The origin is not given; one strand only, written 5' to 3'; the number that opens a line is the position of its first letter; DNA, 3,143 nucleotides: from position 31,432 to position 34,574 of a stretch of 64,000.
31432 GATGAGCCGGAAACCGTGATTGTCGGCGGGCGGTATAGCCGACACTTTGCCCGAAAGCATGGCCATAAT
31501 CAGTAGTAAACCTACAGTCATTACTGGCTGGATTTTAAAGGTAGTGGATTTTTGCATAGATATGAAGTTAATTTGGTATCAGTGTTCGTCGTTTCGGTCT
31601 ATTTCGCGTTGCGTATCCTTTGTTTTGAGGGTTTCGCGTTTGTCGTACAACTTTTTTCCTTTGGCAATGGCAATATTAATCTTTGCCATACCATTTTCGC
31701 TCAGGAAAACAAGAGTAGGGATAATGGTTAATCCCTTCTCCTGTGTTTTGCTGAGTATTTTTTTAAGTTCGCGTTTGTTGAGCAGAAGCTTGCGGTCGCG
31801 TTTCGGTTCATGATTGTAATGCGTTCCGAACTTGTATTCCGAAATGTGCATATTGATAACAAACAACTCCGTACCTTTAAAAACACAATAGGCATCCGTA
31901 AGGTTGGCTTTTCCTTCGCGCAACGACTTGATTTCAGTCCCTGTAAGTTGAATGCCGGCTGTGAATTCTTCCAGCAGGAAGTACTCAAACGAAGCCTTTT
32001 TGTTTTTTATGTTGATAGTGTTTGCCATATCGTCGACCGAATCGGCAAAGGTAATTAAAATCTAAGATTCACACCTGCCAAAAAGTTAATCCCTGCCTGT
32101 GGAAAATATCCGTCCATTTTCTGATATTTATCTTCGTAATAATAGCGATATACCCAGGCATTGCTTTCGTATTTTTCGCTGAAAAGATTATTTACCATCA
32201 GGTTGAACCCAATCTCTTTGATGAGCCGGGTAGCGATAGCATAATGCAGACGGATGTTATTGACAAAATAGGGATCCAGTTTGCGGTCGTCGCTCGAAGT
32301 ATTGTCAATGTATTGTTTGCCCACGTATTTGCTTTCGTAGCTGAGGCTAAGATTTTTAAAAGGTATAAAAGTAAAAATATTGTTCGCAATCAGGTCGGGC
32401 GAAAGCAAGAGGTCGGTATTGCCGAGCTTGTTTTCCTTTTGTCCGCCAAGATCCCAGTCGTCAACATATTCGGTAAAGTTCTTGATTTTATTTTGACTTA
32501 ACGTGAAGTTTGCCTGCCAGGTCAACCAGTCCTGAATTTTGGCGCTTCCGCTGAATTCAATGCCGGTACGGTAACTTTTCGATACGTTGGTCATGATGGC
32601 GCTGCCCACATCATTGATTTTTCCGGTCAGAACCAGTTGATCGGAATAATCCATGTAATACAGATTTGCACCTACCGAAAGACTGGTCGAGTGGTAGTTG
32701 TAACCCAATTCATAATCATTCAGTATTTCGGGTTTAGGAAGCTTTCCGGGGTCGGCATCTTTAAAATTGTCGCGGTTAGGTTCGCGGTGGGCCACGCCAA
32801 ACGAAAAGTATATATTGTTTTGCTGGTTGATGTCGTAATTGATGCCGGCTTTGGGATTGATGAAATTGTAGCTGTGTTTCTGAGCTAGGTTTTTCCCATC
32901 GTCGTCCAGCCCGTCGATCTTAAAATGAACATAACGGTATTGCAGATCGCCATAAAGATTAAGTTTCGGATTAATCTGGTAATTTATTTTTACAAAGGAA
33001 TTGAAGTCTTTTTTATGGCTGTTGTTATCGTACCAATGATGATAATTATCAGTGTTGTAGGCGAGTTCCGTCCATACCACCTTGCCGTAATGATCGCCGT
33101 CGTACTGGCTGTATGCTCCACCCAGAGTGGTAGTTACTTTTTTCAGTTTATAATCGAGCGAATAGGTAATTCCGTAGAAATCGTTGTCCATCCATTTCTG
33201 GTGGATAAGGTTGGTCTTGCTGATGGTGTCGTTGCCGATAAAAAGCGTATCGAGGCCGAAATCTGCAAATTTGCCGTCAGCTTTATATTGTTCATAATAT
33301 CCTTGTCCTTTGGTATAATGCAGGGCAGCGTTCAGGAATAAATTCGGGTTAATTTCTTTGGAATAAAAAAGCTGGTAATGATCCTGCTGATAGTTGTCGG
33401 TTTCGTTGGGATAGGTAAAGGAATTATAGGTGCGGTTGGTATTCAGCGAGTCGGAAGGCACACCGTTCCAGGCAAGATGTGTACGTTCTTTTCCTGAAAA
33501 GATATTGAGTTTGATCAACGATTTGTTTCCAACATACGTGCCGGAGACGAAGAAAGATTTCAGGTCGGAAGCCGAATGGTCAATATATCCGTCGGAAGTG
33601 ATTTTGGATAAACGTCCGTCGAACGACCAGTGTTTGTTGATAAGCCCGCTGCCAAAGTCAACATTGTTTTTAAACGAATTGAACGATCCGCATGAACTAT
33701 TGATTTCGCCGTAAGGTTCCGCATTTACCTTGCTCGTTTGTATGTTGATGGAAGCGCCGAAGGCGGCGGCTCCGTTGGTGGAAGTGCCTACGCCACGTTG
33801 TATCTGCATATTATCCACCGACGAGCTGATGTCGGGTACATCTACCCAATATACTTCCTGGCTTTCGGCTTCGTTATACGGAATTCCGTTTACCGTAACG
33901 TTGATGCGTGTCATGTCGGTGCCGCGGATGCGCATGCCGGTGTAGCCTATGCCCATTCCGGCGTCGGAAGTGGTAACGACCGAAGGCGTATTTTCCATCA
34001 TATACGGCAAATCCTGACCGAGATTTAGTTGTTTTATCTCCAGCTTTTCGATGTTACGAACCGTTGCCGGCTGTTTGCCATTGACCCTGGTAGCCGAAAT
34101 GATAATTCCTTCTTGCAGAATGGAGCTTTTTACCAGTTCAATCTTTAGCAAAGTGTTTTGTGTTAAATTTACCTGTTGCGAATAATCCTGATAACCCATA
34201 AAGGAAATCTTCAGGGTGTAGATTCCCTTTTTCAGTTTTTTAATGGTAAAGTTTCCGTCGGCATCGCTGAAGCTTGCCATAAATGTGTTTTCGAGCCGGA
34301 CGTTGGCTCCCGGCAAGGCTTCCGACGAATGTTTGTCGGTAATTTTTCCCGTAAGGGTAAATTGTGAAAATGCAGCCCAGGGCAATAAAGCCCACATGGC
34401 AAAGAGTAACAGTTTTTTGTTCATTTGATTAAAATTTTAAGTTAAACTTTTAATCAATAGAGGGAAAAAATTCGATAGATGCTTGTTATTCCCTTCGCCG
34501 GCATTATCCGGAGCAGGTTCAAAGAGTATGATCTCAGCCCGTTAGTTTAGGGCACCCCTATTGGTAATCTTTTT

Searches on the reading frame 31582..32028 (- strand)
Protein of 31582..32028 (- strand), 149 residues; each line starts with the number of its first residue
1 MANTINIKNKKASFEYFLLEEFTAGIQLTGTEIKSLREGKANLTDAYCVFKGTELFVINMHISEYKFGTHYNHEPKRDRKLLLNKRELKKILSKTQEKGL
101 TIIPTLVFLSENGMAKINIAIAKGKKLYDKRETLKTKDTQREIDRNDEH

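Call 18: search_protein_families(library=pfam, proteins=[window:31582-32028:-])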
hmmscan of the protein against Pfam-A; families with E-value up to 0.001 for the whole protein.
window:31582-32028:- (149 aa): 1 family
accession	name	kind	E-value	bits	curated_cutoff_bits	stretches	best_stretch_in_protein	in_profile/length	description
PF01668.23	SmpB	-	1.7e-58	197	27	1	7-146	2-140/143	SmpB protein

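Call 36: find_encoding_contigs(protein=window:31582-32028:-, flank=5000, max_places=10)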
Protein window:31582-32028:- (149 aa): 4 contigs read that carry it; 4 places shown.
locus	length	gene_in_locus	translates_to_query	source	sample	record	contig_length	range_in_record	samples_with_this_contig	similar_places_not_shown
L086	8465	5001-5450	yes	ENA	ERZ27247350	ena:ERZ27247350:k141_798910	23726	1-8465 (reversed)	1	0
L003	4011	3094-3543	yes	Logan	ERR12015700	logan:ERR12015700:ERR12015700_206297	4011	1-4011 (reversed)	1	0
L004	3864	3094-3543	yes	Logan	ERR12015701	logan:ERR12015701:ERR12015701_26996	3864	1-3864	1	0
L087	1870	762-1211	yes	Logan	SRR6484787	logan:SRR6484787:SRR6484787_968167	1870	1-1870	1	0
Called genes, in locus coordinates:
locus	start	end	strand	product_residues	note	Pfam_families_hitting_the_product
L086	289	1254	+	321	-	-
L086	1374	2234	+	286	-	PF15780:ASH (weak), PF22073:Cep192_D4 (weak), PF22544:HYDIN_VesB_CFA65-like_Ig (faint), PF17210:SdrD_B, PF22904:NOMO1-like_2nd (weak), PF13620:CarboxypepD_reg (weak), PF00404:Dockerin_1 (weak)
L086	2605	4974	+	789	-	PF13620:CarboxypepD_reg, PF13715:CarbopepD_reg_2, PF07715:Plug, PF00593:TonB_dep_Rec_b-barrel, PF14905:OMP_b-brl_3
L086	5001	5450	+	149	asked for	PF01668:SmpB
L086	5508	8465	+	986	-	?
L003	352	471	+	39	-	-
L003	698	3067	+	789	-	PF13620:CarboxypepD_reg, PF13715:CarbopepD_reg_2, PF07715:Plug, PF00593:TonB_dep_Rec_b-barrel, PF14905:OMP_b-brl_3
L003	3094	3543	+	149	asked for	PF01668:SmpB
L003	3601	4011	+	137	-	?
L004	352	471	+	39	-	-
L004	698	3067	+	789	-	PF13620:CarboxypepD_reg, PF13715:CarbopepD_reg_2, PF07715:Plug, PF00593:TonB_dep_Rec_b-barrel, PF14905:OMP_b-brl_3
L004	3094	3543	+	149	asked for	PF01668:SmpB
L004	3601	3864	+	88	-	?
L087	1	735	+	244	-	?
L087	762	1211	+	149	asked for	PF01668:SmpB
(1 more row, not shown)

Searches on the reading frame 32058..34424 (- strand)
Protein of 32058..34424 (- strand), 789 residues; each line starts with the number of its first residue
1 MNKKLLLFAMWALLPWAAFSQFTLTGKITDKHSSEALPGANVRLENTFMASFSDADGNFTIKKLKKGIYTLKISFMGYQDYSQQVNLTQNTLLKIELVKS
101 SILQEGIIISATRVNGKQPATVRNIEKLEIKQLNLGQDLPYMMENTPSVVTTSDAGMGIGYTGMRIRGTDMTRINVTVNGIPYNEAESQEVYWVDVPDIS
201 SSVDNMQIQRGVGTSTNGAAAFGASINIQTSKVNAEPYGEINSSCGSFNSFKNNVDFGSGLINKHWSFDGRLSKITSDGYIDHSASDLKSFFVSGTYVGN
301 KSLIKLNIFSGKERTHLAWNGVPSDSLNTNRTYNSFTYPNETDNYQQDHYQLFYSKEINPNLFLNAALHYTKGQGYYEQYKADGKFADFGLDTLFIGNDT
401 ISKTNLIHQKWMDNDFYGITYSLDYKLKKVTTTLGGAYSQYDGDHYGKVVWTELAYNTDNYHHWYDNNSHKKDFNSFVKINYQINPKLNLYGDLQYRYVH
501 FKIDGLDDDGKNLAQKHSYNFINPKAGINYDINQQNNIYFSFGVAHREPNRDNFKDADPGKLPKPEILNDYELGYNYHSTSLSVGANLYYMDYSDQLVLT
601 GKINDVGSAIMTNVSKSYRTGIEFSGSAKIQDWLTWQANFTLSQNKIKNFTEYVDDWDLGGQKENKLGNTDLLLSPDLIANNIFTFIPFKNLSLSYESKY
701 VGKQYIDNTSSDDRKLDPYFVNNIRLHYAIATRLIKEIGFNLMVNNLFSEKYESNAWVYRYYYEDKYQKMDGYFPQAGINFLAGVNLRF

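Call 18: search_protein_families(library=pfam, proteins=[window:32058-34424:-])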
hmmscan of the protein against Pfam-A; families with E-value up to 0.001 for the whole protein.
window:32058-34424:- (789 aa): 6 families
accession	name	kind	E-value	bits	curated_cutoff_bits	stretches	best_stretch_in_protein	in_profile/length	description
PF00593.30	TonB_dep_Rec_b-barrel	-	5.3e-27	96.2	27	1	320-747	35-436/436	TonB dependent receptor-like, beta-barrel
PF13715.12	CarbopepD_reg_2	-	1.6e-19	70.2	32.2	1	24-103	1-82/88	CarboxypepD_reg-like domain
PF13620.12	CarboxypepD_reg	-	5.6e-13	49.5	32.3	1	23-94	1-78/82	Carboxypeptidase regulatory-like domain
PF07715.20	Plug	-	1.1e-08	36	23.9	1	117-224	4-106/107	TonB-dependent Receptor Plug Domain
PF14905.12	OMP_b-brl_3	-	1.7e-08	34.4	27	1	564-769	214-396/408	Outer membrane protein beta-barrel family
PF08308.17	PEGA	-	8.5e-05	22.8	20.8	1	59-98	27-68/71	PEGA domain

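Call 23: find_encoding_contigs(protein=window:32058-34424:-, flank=4000, max_places=10)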
Protein window:32058-34424:- (789 aa): 2 contigs read that carry it; 2 places shown.
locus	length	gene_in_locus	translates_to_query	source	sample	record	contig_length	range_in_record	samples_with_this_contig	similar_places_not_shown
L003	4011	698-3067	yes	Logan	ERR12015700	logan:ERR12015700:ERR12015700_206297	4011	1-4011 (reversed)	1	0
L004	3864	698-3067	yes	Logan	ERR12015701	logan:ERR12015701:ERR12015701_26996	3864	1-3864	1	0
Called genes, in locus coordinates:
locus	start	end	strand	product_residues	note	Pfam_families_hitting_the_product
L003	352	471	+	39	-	-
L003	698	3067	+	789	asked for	PF13620:CarboxypepD_reg, PF13715:CarbopepD_reg_2, PF07715:Plug, PF00593:TonB_dep_Rec_b-barrel, PF14905:OMP_b-brl_3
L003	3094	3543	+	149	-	PF01668:SmpB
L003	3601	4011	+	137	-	?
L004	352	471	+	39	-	-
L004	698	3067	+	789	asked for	PF13620:CarboxypepD_reg, PF13715:CarbopepD_reg_2, PF07715:Plug, PF00593:TonB_dep_Rec_b-barrel, PF14905:OMP_b-brl_3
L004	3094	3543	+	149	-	PF01668:SmpB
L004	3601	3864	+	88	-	?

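Call 25: find_related_loci(query=window:32058-34424:-, collection=genome_contigs, flank=3000)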
Query window:32058-34424:- (789 aa) in genome_contigs; peptide patterns used: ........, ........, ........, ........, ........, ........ (x = any residue, [..] = any of these).
599 stretches matched a pattern (row limit reached: there are more); 592 encode a relative of the query (tblastn E <= 1e-3); the best 80 are kept; 80 distinct loci.
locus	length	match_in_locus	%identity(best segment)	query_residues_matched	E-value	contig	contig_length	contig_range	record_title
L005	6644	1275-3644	60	1-789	0e+0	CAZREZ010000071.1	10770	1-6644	MAG TPA_asm: uncultured Bacteroidales bacterium isolate binchicken_co181_636 genome assembly, contig: NODE_12010_length_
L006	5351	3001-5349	60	1-782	0e+0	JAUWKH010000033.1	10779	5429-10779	MAG: Bacteroidota bacterium isolate CSMAG_2341 CSMAG_2341_k127_1792408_length_10779_cov_20.5382, whole genome shotgun se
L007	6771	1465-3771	58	20-789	0e+0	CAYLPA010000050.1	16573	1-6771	MAG TPA_asm: uncultured Saprospiraceae bacterium isolate SRP191223_co2_70 genome assembly, contig: NODE_2153_length_1657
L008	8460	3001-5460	53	1-789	0e+0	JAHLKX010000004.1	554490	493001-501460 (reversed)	MAG: Bacteroidetes bacterium isolate MAG39 NODE_56_length_554490_cov_1402.138427, whole genome shotgun sequence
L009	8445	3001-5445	53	1-789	0e+0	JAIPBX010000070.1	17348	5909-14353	MAG: Bacteroidales bacterium isolate Tobar18m-G3 Tobar18m-C1074, whole genome shotgun sequence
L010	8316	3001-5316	55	18-789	0e+0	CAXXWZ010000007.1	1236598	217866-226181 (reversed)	MAG: Bacteroidales bacterium isolate 556df4bf-b6b3-4683-a460-d9bb7ae4eba6 genome assembly, contig: contig_7, whole genom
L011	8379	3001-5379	55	10-789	0e+0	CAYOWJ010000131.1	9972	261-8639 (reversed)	MAG TPA_asm: uncultured Lentimicrobiaceae bacterium isolate SRP272421_co4_479 genome assembly, contig: NODE_21299_length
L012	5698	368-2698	53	20-789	0e+0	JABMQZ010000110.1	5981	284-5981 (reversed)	MAG: Bacteroidetes bacterium isolate bin.184 k141_2894836, whole genome shotgun sequence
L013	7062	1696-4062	53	1-789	0e+0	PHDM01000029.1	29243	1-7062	MAG: Bacteroidetes bacterium HGW-Bacteroidetes-17 08E140C01_z5_2013_Ig3399_v2_scaffold_1222, whole genome shotgun sequen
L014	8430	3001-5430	52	6-789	0e+0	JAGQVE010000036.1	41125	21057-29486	MAG: Bacteroidales bacterium isolate HKST-UBA07 NODE_36_length_41125_cov_8.954127, whole genome shotgun sequence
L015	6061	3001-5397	55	18-789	0e+0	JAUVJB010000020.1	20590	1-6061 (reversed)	MAG: Bacteroidota bacterium isolate CSMAG_443 CSMAG_443_k127_387697_length_20590_cov_21.4463, whole genome shotgun seque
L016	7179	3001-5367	53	1-789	0e+0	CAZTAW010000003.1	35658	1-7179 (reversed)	MAG TPA_asm: uncultured Bacteroidales bacterium isolate SRP141376_co2_262 genome assembly, contig: NODE_2628_length_3565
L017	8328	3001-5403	52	14-787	0e+0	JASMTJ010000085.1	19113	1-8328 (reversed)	MAG: Bacteroidales bacterium isolate GSC-VFA-60_REP7 CoA_60C_k149_107432, whole genome shotgun sequence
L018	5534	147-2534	52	1-789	0e+0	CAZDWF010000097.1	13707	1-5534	MAG TPA_asm: uncultured Bacteroidales bacterium isolate SRP167671_co2_84 genome assembly, contig: NODE_5816_length_13707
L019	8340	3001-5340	53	17-789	0e+0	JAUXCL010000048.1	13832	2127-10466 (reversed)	MAG: Bacteroidales bacterium isolate CSMAG_2824 CSMAG_2824_k117_4656015_length_13832_cov_53.0000, whole genome shotgun s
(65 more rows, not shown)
